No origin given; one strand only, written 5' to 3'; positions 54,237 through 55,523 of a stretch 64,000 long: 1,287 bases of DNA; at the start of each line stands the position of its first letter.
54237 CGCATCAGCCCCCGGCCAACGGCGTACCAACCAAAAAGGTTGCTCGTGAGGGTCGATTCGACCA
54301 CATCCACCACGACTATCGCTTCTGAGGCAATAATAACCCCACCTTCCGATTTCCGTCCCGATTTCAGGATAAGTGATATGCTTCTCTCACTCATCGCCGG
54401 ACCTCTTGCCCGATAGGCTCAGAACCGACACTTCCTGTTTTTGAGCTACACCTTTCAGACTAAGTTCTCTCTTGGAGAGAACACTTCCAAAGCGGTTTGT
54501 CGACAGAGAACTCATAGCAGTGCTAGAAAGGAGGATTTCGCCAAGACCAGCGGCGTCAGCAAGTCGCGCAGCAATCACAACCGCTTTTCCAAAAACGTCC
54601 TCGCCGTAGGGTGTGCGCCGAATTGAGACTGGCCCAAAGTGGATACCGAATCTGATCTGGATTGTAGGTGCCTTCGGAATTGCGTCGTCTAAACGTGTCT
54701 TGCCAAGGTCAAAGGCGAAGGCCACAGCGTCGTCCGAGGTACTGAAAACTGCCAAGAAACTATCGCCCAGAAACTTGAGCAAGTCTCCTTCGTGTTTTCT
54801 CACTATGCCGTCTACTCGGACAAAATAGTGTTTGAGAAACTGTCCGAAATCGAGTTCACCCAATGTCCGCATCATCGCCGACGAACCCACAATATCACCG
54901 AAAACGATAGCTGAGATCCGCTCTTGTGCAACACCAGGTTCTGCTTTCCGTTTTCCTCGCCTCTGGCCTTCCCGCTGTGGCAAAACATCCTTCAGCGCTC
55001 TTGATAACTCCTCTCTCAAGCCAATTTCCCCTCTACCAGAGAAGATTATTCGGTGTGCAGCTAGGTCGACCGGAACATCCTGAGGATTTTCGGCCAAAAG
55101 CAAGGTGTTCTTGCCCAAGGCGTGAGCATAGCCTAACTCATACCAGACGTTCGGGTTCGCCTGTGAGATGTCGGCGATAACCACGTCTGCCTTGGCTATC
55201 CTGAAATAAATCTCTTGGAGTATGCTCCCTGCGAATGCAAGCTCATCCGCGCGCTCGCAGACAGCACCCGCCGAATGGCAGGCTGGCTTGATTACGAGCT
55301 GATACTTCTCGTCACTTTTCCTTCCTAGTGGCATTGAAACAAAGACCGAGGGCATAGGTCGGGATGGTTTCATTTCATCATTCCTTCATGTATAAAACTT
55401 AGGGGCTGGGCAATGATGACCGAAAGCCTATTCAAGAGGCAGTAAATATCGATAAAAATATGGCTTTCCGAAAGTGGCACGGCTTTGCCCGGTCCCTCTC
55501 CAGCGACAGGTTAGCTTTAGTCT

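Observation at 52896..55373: Candidate novel nucleotide-signalling defence string: NDT/TIR-like-cyclase fusion, second cyclase, DUF4263 (Shedu-like) nuclease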

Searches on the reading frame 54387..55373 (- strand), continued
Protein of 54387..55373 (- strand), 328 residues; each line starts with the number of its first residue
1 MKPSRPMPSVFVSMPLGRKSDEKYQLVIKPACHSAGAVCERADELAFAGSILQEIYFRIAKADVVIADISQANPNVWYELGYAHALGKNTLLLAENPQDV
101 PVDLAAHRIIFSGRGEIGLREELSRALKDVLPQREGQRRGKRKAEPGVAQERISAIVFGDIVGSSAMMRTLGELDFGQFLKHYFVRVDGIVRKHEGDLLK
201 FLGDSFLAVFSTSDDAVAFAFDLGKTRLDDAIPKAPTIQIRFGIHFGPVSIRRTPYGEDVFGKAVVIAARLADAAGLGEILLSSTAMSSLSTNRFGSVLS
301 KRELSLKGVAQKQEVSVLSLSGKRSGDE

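Call 38: search_protein_families(library=padloc, proteins=[L094:8807-10450:+, L064:9971-11947:+, L042:10001-11098:+, L131:9650-10369:+, L128:125-1816:+, L156:1311-2456:+, L118:9911-10699:+, L073:10001-10768:+, L086:1973-2956:+, L141:557-2359:+], max_evalue=0.001)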
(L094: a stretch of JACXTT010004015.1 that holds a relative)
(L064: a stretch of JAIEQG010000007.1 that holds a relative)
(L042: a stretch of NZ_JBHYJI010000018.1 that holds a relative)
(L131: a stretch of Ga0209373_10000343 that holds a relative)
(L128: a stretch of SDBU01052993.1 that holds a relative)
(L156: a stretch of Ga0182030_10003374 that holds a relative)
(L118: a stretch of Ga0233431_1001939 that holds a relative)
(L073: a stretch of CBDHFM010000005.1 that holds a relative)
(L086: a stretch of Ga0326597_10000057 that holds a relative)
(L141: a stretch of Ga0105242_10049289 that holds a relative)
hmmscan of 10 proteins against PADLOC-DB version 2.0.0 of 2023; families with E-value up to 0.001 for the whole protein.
L094:8807-10450:+ (548 aa): 1 family
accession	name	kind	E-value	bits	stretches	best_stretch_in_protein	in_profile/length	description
PDLC00733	Effector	-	1.4e-08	32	1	429-501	282-354/388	TIR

L064:9971-11947:+ (659 aa): 1 family
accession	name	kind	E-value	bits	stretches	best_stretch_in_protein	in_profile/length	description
PDLC00733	Effector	-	1e-06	25.8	1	33-127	260-356/388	TIR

L042:10001-11098:+ (366 aa): 1 family
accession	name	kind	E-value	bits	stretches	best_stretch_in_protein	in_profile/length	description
PDLC00733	Effector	-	4.1e-08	30.4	1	25-122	256-357/388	TIR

L131:9650-10369:+ (240 aa): 1 family
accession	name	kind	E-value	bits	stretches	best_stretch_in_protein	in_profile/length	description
PDLC00733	Effector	-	2.4e-08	31.2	1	142-215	274-349/388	TIR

L128:125-1816:+ (564 aa): 12 families
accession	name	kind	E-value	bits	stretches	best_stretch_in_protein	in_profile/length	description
PDLC00407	ThsA1|ThsA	-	5.9e-33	112.2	1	9-231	15-233/478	STALD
PDLC02184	Dsr2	-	1.6e-24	84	1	13-253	22-268/1222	-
PDLC00409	ThsA1|ThsA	-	4e-23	80.1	1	9-221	16-224/242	STALD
PDLC04968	PDC-S25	-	1.6e-17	61.7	1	100-287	139-326/517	-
PDLC03856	LmuA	-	2.5e-15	54.6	1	90-279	104-287/433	-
PDLC04967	PDC-S25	-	7.9e-15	52.8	1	104-212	149-257/528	-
PDLC00733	Effector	-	1.5e-09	35.2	1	335-437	276-379/388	TIR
PDLC00412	ThsA1|ThsA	-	8.3e-08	29.7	1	169-257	5-90/314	STALD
PDLC02420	Aga_SIR2-PNTD1-PNTD2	-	8.1e-06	22.3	1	98-206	129-236/1010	Class I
PDLC04093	SIR2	-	0.00039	17.5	0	104-124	154-174/395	-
PDLC02419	Aga_SIR2-PNTD1-PNTD2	-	0.0006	16.6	0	102-155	121-178/558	Class I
PDLC04167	Dsr1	-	0.0006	15.6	0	104-205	123-223/1248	-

L156:1311-2456:+ (382 aa): 1 family
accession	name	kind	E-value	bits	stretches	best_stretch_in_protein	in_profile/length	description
PDLC00733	Effector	-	1.8e-07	28.3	1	254-342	261-351/388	TIR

L118:9911-10699:+ (263 aa): 1 family
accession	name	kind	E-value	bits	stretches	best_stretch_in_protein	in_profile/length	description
PDLC00733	Effector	-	9.4e-08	29.3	1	45-135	261-354/388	TIR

L073:10001-10768:+ (256 aa): 1 family
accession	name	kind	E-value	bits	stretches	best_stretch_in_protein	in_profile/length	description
PDLC00733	Effector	-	5e-09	33.5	1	16-112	261-358/388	TIR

L086:1973-2956:+ (328 aa): 6 families
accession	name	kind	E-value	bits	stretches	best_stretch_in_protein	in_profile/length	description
PDLC00420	ThsB1|ThsB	-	2.1e-21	74.4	1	183-324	4-142/319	TIR-like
PDLC02012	SAVED5--SAVED_TIR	-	3.8e-10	37.4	1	178-268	9-96/404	-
PDLC05062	PDC-S66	-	3e-08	31.4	1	173-275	141-240/282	-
PDLC00733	Effector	-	9.2e-08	29.3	1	76-146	289-359/388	TIR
PDLC00417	ThsB1|ThsB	-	0.00026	18.6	1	181-275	167-258/303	TIR-like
PDLC00727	Effector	-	0.0009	15.8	0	178-264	171-255/590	TIR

L141:557-2359:+ (601 aa): 1 family
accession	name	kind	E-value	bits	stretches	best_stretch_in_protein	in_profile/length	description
PDLC00733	Effector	-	1.5e-10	38.5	1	28-146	259-378/388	TIR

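Call 44: search_protein_families(library=padloc, proteins=[L001:6645-7127:+], max_evalue=0.01)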
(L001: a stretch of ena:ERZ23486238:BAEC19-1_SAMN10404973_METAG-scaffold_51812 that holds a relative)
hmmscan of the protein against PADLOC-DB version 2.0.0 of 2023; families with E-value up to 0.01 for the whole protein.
L001:6645-7127:+ (160 aa): 0 families

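Call 63: search_protein_families(library=padloc, proteins=[L002:1530-2918:+, L002:3105-4217:+, L002:4579-5247:+, L001:4100-4837:+, L003:2556-3059:-, L003:3309-3836:-], max_evalue=0.001)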
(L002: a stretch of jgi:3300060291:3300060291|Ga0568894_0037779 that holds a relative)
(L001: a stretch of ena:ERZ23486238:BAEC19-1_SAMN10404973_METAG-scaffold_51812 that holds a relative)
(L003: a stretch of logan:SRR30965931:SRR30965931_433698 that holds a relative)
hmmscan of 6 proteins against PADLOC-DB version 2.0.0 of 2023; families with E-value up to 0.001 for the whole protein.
L002:1530-2918:+ (462 aa): 0 families

L002:3105-4217:+ (370 aa): 1 family
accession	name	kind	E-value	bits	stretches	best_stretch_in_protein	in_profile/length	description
PDLC00733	Effector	-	9.7e-10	35.8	1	21-116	256-357/388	TIR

L002:4579-5247:+ (222 aa): 0 families

L001:4100-4837:+ (245 aa): 1 family
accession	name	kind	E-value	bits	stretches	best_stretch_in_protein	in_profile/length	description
PDLC00733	Effector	-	7.7e-07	26.2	1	148-218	278-350/388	TIR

L003:2556-3059:- (167 aa): 7 families
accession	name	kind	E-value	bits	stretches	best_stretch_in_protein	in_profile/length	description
PDLC04824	PDC-S02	-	8.5e-12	42.9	1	50-164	43-158/308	-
PDLC04819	PDC-S02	-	4.9e-11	40.5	1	20-149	13-141/334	-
PDLC04815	PDC-S02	-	1.4e-10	39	1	27-149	18-139/346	-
PDLC04806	PDC-S02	-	2e-10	38.5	1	35-153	26-147/324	-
PDLC04799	PDC-S02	-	1.2e-08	32.4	1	51-164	48-158/308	-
PDLC04816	PDC-S02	-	7.9e-07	26.9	1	35-128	30-119/299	-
PDLC03448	REase_II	-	0.0007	15.8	1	33-149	285-401/857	Type II restriction enzyme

L003:3309-3836:- (175 aa): 0 families

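Call 64: search_protein_families(library=pfam, proteins=[L002:1530-2918:+, L002:3105-4217:+, L002:4579-5247:+, L084:3767-4447:+], max_evalue=0.001)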
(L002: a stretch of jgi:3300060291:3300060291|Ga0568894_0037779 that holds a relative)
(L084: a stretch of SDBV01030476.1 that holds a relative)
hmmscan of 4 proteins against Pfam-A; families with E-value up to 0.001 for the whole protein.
L002:1530-2918:+ (462 aa): 1 family
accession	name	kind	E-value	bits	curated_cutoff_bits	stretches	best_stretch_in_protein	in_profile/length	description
PF00211.25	Guanylate_cyc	-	0.00065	19.8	21.9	0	51-133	34-112/183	Adenylate and Guanylate cyclase catalytic domain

L002:3105-4217:+ (370 aa): 1 family
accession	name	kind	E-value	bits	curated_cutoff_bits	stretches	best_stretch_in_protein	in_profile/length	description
PF05014.21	Nuc_deoxyrib_tr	-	6.2e-06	26.8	28.8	1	33-100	32-102/117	Nucleoside 2-deoxyribosyltransferase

L002:4579-5247:+ (222 aa): 2 families
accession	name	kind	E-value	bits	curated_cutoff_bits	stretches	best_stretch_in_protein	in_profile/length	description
PF24460.1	DUF7575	-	0.00015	21.5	28.5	0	45-67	3-23/28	Domain of unknown function (DUF7575)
PF08271.17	Zn_Ribbon_TF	-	0.0007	19.5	29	0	47-60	2-15/43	TFIIB zinc-binding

L084:3767-4447:+ (226 aa): 1 family
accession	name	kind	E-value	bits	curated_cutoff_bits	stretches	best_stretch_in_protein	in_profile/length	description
PF13643.11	DUF4145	-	1.7e-18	66.9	23.1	1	119-201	8-88/88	Domain of unknown function (DUF4145)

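Call 66: predict_structure(alignment_id=A5)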
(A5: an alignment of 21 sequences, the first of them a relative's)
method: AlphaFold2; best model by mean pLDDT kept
length: 328 residues; sequences in the alignment: 21
mean_pLDDT: 85.7   pTM: 0.58
mean pLDDT of the five models: 85.7, 85.1, 84.3, 84.1, 83.4
residues with pLDDT >= 90: 173; 70-90: 115; 50-70: 22; < 50: 18
segments of 3 or more residues with pLDDT < 50: 1-3, 138-146, 323-328
pLDDT, mean of each block of 10 residues (from residue 1): 71 94 96 95 80 85 94 91 89 92 88 88 94 58 52 95 89 87 89 92 93 95 82 77 96 78 94 94 95 70 92 92 44
secondary structure, 60 per line:
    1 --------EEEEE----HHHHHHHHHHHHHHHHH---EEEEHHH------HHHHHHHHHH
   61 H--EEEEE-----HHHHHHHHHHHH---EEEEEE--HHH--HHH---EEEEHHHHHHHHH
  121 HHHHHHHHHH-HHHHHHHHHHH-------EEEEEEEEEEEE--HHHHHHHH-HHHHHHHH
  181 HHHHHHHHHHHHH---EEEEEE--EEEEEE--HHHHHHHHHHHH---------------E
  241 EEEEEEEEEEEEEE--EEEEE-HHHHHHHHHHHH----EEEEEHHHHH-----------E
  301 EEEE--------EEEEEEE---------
elements in order: E9-13 H18-34 E38-41 H51-61 E64-68 H74-85 E89-94 E108-111 H112-130 H132-142 E150-161 H164-171 H173-193 E197-202 E205-210 H213-224 E240-254 E257-261 H263-274 E279-283 H284-288 E300-304 E313-319

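Call 70: fold_search(model_id=the predicted structure, library=pdb)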
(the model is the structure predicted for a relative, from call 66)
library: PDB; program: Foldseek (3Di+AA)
matches with E <= 10: 1582; with E <= 0.001: 281
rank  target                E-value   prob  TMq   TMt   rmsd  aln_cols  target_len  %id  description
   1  1ybt_A                7.1e-15  1.00  0.46  0.87   2.7       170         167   33  MYCOBACTERIUM TUBERCULOSIS ADENYLYL CYCLASE, RV1900C CHD (released 2005-02-15)
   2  1ybu_A                4.0e-14  1.00  0.46  0.87   2.8       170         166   33  Mycobacterium tuberculosis adenylyl cyclase Rv1900c CHD, in complex with a substrate analog. (released 2005-02-15)
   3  1ybt_B                5.6e-14  1.00  0.46  0.84   2.7       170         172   33  MYCOBACTERIUM TUBERCULOSIS ADENYLYL CYCLASE, RV1900C CHD (released 2005-02-15)
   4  1ybu_B                1.1e-13  1.00  0.45  0.89   2.7       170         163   32  Mycobacterium tuberculosis adenylyl cyclase Rv1900c CHD, in complex with a substrate analog. (released 2005-02-15)
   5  1wc1_C                1.4e-13  1.00  0.45  0.74   3.6       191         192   24  Soluble adenylyl cyclase CyaC from S. platensis in complex with Rp- ATPalphaS (released 2004-12-20)
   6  5d0e_A                1.7e-13  1.00  0.44  0.85   3.3       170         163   30  Crystal Structure of an adenylyl cyclase Ma1120-Cat in complex with GTP and calcium from Mycobacterium avium (released 2016-08-10)
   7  1wc3_B                1.7e-13  1.00  0.44  0.71   4.0       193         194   23  Soluble adenylyl cyclase CyaC from S. platensis in complex with alpha, beta-methylene-ATP and Strontium (released 2004-12-20)
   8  1wc1_A                1.8e-13  1.00  0.45  0.72   3.8       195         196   23  Soluble adenylyl cyclase CyaC from S. platensis in complex with Rp- ATPalphaS (released 2004-12-20)
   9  4wpa_A                2.3e-13  1.00  0.43  0.86   3.0       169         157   30  Crystal structure of Adenylyl cyclase Ma1120 from Mycobacterium Avium bound to Pyrophosphate and Calcium (released 2015-09-02)
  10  1wc5_D                2.3e-13  1.00  0.45  0.75   3.2       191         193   24  Soluble adenylyl cyclase CyaC from S. platensis in complex with alpha, beta-methylene-ATP in presence of bicarbonate (released 2004-12-20)
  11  2bw7_B                3.0e-13  1.00  0.46  0.76   3.4       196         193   23  A novel mechanism for adenylyl cyclase inhibition from the crystal structure of its complex with catechol estrogen (released 2005-07-20)
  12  1wc0_A                3.0e-13  1.00  0.46  0.74   3.6       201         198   22  Soluble adenylyl cyclase CyaC from S. platensis in complex with alpha, beta-methylene-ATP (released 2004-12-20)
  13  1wc5_A                3.3e-13  1.00  0.46  0.76   2.8       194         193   23  Soluble adenylyl cyclase CyaC from S. platensis in complex with alpha, beta-methylene-ATP in presence of bicarbonate (released 2004-12-20)
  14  5d0h_A                3.5e-13  1.00  0.45  0.87   3.1       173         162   28  Crystal Structure of triple mutant (KDA to EGY) of an adenylyl cyclase Ma1120 from Mycobacterium avium in complex with (released 2016-08-10)
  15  1wc0_B                3.8e-13  1.00  0.45  0.73   3.3       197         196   23  Soluble adenylyl cyclase CyaC from S. platensis in complex with alpha, beta-methylene-ATP (released 2004-12-20)
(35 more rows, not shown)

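Call 88: search_protein_representatives(alignment_id=A1)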
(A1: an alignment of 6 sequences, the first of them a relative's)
Query: 6 sequences, 330 profile positions. Proteins with E-value up to 0.001 (for the whole library): 109172; up to 1e-10: 29424; up to 1e-30: 462. The best 150 are listed.
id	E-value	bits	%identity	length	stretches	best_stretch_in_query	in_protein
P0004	5.4e-161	551.4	-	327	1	1-329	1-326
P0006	6.0e-158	541.4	-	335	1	1-329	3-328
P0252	9.5e-108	376.4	-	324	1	1-322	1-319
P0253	2.6e-99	348.6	-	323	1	5-311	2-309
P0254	2.4e-81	289.6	-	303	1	14-316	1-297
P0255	6.9e-78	278.2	-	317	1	7-318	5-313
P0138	3.0e-64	233.4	-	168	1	169-329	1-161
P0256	5.7e-50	186.5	-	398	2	5-133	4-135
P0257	1.6e-47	178.4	-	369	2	9-133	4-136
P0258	4.4e-47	177.0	-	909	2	6-137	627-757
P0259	6.2e-47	176.5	-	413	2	5-131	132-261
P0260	7.1e-46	173.0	-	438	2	6-130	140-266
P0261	1.7e-45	171.8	-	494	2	7-141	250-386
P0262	7.0e-45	169.7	-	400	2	3-111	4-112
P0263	2.4e-44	168.0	-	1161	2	4-138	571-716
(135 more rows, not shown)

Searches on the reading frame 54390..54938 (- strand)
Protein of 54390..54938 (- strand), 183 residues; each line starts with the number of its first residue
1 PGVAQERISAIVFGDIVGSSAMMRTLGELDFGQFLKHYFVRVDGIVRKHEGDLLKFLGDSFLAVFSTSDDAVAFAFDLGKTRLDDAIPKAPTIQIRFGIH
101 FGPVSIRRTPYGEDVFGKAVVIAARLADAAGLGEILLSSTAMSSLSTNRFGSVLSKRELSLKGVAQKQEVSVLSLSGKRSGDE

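Call 40: find_homologous_proteins(query=A4, max_evalue=1e-10)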
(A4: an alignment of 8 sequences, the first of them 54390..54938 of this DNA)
Query A4 (8 sequences) (183 aa, profile of the alignment): 135 proteins with E <= 1e-10 among 8000 candidates; the best 120 are listed.
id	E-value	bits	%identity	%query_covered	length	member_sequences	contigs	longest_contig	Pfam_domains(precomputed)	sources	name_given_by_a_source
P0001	5.7e-74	265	100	100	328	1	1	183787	PF00211.26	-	-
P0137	1.4e-65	238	38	96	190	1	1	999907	PF00211.26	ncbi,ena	-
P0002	1.6e-62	228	75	99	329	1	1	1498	PF00211.26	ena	-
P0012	4.2e-62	227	36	91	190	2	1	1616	PF00211.26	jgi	-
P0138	9.4e-59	216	51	86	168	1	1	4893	PF00211.26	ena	-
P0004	6.1e-57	210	57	99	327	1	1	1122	PF00211.26,PF05014.22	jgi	jgi:class 3 adenylate cyclase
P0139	7.4e-57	209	35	94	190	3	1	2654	PF00211.26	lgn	-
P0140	1.5e-53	199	37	93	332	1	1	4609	PF13676.12,PF00211.26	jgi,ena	-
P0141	1.2e-51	193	40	96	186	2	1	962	PF00211.26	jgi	-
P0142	2.3e-51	192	35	93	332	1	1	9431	PF13676.12,PF00211.26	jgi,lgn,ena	-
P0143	3.2e-51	191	40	92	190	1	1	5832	PF00211.26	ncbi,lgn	-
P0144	1.9e-50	189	33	84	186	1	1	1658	PF00211.26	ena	-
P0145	4.0e-41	158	39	79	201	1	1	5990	PF00211.26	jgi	jgi:adenylate cyclase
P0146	6.2e-35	138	32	76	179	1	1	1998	PF00211.26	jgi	-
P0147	1.9e-31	127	42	65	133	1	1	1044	PF00211.26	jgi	jgi:adenylate cyclase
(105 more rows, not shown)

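Call 41: find_encoding_contigs(protein=P0142, flank=6000, max_places=3)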
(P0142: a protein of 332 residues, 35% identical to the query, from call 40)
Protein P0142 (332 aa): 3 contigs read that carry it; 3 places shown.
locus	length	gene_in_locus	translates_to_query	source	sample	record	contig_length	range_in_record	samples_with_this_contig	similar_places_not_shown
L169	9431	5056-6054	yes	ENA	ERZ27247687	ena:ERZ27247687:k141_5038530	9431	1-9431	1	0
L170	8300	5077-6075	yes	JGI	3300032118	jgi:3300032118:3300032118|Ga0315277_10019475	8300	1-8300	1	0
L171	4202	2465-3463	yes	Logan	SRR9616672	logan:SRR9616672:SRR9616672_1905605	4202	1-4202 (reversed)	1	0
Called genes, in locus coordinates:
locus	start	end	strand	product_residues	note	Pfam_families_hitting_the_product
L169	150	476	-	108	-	-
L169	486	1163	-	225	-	PF01964:ThiC_Rad_SAM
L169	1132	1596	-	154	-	PF16798:DUF5069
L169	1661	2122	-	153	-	PF07883:Cupin_2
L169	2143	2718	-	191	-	PF14066:DUF4256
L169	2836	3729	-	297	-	PF09549:RE_Bpu10I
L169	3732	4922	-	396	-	PF01555:N6_N4_Mtase (weak)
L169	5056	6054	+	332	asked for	PF13676:TIR_2, PF00211:Guanylate_cyc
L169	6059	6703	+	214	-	-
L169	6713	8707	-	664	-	PF13667:ThiC-associated, PF01964:ThiC_Rad_SAM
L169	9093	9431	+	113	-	?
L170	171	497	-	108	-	-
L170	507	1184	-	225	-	PF01964:ThiC_Rad_SAM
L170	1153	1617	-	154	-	PF16798:DUF5069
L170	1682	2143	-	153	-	PF07883:Cupin_2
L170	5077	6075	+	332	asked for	PF13676:TIR_2, PF00211:Guanylate_cyc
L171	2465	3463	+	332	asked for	PF13676:TIR_2, PF00211:Guanylate_cyc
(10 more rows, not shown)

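Call 44: search_protein_families(library=padloc, proteins=[P0142, P0137], max_evalue=0.01)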
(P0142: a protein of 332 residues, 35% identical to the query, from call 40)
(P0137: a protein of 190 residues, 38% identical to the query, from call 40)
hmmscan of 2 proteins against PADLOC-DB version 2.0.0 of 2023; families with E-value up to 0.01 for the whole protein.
P0142 (332 aa): 9 families
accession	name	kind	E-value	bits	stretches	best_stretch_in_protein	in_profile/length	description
PDLC03016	TIR-TM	-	2.4e-46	156.9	1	1-152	1-157/293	-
PDLC02367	PycC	-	2.5e-10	38.2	1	141-302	26-196/226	-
PDLC02369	PycC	-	1.5e-08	32.5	1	154-303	41-195/248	-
PDLC00763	PycC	-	1.4e-07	29.2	1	156-303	50-212/268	Pycsar cyclase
PDLC00734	PycC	-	1.5e-07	28.8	1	155-306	185-352/374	Pycsar cyclase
PDLC00766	PycC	-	7.6e-07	26.8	1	143-216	28-100/232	Pycsar cyclase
PDLC02368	PycC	-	0.0005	17.7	0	159-221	44-107/234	-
PDLC02370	PycC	-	0.0016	15.8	1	158-217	80-139/340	-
PDLC00764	PycC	-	0.0027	14.7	1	143-217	79-152/449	Pycsar cyclase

P0137 (190 aa): 4 families
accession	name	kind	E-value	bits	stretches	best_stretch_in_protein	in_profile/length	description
PDLC00734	PycC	-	1.2e-05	22.6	1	17-167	187-354/374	Pycsar cyclase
PDLC02369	PycC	-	5.2e-05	20.9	1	22-159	49-192/248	-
PDLC00765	PycC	-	8.7e-05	19.8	1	99-167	350-422/477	Pycsar cyclase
PDLC00763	PycC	-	0.0017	15.8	0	23-98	57-133/268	Pycsar cyclase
